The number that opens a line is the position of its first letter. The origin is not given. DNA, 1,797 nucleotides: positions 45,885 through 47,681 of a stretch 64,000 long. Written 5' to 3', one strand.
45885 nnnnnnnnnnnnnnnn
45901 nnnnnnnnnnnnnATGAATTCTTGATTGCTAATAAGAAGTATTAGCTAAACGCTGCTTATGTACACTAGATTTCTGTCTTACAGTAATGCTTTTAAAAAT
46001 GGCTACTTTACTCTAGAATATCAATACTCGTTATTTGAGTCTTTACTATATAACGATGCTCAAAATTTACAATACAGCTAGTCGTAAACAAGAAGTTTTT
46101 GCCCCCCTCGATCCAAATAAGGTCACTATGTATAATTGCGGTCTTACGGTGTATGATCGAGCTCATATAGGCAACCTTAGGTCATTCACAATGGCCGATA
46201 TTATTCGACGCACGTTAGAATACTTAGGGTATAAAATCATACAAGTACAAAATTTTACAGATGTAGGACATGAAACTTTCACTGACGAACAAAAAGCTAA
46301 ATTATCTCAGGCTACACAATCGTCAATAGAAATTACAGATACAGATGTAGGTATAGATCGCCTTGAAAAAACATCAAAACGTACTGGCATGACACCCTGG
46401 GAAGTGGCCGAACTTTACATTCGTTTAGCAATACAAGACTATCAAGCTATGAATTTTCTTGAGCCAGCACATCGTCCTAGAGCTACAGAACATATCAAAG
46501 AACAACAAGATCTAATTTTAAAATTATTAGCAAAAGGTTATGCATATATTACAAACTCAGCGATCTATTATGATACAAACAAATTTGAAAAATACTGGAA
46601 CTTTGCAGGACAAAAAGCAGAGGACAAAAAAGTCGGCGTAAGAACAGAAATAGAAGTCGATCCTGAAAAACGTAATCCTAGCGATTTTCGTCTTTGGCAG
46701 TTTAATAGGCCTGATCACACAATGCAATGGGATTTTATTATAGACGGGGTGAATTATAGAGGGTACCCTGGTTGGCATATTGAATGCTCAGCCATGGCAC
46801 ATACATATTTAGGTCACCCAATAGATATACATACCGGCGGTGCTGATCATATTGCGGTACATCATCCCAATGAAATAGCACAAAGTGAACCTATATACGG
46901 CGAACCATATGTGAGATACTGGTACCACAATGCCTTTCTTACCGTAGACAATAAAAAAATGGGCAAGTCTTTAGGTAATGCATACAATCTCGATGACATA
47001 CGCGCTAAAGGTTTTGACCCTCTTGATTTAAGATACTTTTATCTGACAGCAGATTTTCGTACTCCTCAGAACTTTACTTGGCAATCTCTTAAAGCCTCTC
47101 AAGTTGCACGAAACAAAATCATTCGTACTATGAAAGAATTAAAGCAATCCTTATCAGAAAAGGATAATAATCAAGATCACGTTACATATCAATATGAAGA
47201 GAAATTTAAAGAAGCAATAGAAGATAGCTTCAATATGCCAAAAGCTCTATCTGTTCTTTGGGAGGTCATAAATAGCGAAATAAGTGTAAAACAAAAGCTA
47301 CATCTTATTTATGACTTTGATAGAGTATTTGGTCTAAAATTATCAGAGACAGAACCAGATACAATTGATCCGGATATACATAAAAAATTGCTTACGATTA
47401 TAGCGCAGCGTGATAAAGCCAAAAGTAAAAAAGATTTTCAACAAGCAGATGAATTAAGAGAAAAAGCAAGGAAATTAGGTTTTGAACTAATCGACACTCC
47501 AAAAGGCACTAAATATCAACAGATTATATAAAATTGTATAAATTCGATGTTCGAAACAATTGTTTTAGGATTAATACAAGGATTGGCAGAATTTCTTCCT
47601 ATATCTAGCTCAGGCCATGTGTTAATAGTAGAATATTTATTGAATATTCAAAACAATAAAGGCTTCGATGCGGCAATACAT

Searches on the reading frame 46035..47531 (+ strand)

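Call 82: search_protein_families(library=pfam, proteins=[window:46035-47531:+], max_evalue=0.001)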
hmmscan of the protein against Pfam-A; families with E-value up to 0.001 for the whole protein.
window:46035-47531:+ (498 aa): 4 families
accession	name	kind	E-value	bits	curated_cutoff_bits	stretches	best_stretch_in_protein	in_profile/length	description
PF01406.26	tRNA-synt_1e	-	5.2e-82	276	27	1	22-355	2-299/301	tRNA synthetases class I (C) catalytic domain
PF09334.17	tRNA-synt_1g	-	4e-08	32.9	20.1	0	298-353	317-372/391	tRNA synthetases class I (M)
PF00750.26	tRNA-synt_1d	-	0.00037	20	23.3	0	41-79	33-71/349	tRNA synthetases class I (R), catalytic domain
PF01921.24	tRNA-synt_1f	-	0.00043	19.7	27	0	31-69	24-62/360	tRNA synthetases class I (K)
